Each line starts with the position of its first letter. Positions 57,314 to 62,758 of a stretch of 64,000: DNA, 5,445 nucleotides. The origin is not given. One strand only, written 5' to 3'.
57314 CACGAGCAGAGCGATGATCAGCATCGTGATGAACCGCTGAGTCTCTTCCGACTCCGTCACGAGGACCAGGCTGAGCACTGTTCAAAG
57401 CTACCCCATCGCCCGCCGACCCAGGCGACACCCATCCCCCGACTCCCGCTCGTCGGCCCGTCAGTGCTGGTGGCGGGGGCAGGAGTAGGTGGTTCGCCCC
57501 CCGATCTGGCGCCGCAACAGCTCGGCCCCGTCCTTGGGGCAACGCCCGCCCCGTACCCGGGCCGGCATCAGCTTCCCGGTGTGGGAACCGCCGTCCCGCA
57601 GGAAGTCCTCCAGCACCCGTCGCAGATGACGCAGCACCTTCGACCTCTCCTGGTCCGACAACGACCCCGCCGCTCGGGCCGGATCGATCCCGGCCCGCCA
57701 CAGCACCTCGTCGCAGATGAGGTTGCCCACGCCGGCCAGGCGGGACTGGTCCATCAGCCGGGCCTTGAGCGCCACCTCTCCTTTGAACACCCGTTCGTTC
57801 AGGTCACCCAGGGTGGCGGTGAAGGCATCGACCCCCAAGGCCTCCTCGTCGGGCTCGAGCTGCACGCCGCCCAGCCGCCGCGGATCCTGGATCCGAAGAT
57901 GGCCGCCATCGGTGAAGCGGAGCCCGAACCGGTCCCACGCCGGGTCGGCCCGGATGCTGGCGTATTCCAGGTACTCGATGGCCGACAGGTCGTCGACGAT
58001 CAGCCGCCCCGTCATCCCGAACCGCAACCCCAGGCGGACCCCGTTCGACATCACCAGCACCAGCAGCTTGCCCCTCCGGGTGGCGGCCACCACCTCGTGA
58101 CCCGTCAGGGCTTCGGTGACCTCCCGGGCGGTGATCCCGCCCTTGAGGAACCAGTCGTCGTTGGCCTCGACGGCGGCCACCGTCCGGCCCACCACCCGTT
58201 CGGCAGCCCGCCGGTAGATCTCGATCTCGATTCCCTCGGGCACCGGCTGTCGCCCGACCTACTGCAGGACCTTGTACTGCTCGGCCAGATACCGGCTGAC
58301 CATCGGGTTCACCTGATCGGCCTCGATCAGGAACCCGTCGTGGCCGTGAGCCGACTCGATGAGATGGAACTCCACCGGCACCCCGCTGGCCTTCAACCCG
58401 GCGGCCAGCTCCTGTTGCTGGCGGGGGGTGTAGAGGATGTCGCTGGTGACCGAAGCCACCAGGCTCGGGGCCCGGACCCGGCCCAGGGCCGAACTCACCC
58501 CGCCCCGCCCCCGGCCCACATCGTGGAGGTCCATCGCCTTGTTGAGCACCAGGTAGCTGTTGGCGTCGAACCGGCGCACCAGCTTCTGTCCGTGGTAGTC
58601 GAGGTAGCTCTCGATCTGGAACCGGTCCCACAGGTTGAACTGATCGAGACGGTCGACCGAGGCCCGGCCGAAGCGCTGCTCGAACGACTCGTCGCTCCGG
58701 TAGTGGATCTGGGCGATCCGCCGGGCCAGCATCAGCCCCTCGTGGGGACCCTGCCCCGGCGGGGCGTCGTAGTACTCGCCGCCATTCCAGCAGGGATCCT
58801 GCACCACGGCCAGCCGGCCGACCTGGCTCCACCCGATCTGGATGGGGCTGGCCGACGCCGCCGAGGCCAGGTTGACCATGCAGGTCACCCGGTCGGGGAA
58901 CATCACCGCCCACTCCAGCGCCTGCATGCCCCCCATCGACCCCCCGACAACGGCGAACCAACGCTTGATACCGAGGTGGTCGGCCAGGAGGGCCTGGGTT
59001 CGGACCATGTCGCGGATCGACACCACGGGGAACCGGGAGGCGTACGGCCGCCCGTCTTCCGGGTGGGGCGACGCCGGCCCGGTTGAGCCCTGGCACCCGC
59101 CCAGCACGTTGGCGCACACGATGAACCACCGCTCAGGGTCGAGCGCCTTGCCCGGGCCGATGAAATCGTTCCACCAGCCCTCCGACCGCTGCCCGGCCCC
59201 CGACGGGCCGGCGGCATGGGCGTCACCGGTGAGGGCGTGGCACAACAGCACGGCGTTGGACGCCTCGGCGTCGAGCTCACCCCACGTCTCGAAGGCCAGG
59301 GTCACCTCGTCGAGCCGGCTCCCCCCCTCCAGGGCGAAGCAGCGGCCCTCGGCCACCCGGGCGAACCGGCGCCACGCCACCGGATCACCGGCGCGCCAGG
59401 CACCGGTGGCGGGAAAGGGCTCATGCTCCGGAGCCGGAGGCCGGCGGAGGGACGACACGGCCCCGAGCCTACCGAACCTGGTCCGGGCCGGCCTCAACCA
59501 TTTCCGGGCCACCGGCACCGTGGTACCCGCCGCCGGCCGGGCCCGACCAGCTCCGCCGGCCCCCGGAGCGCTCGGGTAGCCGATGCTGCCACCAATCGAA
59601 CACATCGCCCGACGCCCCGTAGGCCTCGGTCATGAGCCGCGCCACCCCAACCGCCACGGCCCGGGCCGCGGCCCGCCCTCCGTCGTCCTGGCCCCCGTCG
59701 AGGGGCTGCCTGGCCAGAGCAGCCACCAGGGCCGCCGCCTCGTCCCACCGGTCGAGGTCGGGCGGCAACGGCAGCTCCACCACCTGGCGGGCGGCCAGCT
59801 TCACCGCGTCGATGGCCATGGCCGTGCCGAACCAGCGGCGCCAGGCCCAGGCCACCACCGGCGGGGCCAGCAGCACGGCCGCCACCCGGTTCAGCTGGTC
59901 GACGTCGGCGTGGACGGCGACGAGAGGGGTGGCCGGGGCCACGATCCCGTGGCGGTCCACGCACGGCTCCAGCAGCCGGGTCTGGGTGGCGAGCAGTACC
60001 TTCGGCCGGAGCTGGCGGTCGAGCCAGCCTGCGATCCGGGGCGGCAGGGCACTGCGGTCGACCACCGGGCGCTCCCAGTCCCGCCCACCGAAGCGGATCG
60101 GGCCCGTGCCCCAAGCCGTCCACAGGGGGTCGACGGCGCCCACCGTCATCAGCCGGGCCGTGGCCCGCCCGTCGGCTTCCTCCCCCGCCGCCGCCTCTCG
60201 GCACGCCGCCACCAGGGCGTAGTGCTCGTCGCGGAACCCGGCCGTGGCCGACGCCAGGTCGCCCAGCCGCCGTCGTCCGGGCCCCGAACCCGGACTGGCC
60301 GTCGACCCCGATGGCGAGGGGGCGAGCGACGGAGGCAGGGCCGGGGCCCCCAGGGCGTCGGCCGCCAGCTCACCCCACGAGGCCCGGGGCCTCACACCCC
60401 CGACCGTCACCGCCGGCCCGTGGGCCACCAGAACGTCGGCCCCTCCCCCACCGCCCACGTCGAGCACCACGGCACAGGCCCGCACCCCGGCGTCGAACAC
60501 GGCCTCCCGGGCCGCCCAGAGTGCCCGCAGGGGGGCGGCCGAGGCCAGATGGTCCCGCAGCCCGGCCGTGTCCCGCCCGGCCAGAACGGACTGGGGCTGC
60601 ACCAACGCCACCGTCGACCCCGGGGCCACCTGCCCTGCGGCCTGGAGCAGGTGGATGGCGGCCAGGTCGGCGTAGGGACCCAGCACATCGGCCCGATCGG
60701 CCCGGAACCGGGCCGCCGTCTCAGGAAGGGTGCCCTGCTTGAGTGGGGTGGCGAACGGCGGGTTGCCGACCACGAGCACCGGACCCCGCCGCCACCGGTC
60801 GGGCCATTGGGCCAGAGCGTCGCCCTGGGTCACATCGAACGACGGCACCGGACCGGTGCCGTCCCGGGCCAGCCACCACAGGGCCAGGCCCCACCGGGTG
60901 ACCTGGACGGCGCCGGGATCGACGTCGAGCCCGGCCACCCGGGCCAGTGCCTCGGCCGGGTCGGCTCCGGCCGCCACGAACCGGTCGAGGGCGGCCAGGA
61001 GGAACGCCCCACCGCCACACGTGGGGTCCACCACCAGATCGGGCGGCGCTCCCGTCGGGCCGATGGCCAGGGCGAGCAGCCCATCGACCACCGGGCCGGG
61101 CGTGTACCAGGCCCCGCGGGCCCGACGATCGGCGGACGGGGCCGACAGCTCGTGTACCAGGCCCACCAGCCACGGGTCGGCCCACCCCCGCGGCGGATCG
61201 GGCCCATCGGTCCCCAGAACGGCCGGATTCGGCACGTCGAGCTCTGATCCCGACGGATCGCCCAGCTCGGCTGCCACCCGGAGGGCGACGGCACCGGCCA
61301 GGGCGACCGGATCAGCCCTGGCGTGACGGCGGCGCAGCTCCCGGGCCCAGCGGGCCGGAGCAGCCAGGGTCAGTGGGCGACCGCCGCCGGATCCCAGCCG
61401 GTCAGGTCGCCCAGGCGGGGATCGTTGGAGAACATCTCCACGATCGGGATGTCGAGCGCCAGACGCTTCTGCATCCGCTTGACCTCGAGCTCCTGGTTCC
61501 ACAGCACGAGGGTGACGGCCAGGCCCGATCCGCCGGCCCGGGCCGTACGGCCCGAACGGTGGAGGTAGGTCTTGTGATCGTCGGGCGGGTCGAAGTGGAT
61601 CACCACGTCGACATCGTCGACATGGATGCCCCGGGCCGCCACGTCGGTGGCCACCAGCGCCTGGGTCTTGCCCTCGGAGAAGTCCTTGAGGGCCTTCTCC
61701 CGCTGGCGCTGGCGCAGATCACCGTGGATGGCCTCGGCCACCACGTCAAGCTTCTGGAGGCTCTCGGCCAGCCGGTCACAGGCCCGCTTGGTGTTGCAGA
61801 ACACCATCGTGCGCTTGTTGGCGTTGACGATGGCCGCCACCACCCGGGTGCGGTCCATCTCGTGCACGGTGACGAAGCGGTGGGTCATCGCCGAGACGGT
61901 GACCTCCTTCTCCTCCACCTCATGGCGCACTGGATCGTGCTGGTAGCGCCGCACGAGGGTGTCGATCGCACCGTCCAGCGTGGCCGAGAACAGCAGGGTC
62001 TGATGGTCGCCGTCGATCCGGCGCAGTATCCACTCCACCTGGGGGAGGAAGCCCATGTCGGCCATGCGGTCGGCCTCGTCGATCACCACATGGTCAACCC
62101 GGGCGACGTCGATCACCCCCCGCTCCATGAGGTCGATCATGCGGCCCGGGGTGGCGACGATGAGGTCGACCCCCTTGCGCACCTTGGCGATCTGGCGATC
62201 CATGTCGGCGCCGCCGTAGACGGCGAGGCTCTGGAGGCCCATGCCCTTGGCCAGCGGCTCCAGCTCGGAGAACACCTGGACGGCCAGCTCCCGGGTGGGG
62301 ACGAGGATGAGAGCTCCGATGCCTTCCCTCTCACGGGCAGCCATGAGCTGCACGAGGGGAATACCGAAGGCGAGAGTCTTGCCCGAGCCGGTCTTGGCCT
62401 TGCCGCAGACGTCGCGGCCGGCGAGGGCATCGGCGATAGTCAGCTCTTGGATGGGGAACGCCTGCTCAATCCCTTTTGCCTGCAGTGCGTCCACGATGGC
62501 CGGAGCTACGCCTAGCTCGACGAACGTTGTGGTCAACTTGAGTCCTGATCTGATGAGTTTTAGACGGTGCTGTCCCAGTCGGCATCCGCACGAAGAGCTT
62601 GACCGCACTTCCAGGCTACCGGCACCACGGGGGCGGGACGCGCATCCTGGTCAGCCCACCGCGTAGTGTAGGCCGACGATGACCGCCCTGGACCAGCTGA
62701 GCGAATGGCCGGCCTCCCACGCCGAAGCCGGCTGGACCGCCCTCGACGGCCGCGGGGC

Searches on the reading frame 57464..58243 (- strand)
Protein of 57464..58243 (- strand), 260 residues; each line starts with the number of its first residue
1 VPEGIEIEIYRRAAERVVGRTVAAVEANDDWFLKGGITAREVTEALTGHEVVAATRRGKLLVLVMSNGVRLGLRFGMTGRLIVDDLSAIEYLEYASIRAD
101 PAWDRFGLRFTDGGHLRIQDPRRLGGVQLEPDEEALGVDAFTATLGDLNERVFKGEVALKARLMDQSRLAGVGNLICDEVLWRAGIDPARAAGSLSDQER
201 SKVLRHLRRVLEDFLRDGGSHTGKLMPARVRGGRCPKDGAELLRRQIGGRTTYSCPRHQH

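Call 87: search_protein_families(library=pfam, proteins=[window:57464-58243:-], max_evalue=0.0001)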
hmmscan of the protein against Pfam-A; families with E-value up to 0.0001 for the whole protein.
window:57464-58243:- (260 aa): 2 families
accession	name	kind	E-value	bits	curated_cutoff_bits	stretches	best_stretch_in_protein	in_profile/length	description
PF01149.29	Fapy_DNA_glyco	-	3.5e-23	82.9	25.5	1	1-126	1-116/117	Formamidopyrimidine-DNA glycosylase N-terminal domain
PF06831.19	H2TH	-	3.2e-17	62.7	34.7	1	145-220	12-87/93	Formamidopyrimidine-DNA glycosylase H2TH domain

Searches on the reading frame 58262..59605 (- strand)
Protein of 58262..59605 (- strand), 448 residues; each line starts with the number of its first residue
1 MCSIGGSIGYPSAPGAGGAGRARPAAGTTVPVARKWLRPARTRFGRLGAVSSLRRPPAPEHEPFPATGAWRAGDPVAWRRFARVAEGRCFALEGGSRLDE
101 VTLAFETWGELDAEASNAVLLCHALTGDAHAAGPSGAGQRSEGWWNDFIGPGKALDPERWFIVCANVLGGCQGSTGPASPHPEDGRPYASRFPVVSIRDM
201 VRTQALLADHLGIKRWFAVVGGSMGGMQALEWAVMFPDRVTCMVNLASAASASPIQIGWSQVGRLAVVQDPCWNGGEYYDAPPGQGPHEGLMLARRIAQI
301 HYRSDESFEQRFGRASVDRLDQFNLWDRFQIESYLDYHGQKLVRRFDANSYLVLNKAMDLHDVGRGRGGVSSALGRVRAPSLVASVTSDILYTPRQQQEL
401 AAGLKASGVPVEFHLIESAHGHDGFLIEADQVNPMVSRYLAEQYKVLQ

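Call 87: search_protein_families(library=pfam, proteins=[window:58262-59605:-], max_evalue=0.0001)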
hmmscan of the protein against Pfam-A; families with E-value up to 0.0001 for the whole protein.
window:58262-59605:- (448 aa): 1 family
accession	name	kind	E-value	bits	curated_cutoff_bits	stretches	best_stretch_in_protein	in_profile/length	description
PF00561.26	Abhydrolase_1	-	3.1e-23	83.2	25.8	1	117-427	1-243/245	alpha/beta hydrolase fold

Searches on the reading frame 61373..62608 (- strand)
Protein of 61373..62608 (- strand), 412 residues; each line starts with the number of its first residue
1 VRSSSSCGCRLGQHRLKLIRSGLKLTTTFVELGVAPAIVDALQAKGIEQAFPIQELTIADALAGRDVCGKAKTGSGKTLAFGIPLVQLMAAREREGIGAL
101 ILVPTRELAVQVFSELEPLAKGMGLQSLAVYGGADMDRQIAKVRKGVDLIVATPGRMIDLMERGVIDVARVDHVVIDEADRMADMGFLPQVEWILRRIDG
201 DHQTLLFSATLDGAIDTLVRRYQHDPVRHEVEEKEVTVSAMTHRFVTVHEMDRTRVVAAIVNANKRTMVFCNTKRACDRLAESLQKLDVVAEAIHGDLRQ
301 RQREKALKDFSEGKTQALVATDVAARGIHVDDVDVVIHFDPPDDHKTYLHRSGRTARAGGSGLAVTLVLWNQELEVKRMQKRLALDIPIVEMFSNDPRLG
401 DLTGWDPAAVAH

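Call 87: search_protein_families(library=pfam, proteins=[window:61373-62608:-], max_evalue=0.0001)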
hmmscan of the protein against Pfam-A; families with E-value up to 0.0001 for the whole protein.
window:61373-62608:- (412 aa): 3 families
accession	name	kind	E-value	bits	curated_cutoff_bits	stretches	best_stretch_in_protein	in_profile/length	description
PF00270.35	DEAD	-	6.4e-47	159.8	26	1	52-214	2-163/167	DEAD/DEAH box helicase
PF00271.37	Helicase_C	-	3.8e-33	114.5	23.5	1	261-359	12-110/110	Helicase conserved C-terminal domain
PF04851.21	ResIII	-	2.1e-05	25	22.5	0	67-211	26-162/164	Type III restriction enzyme, res subunit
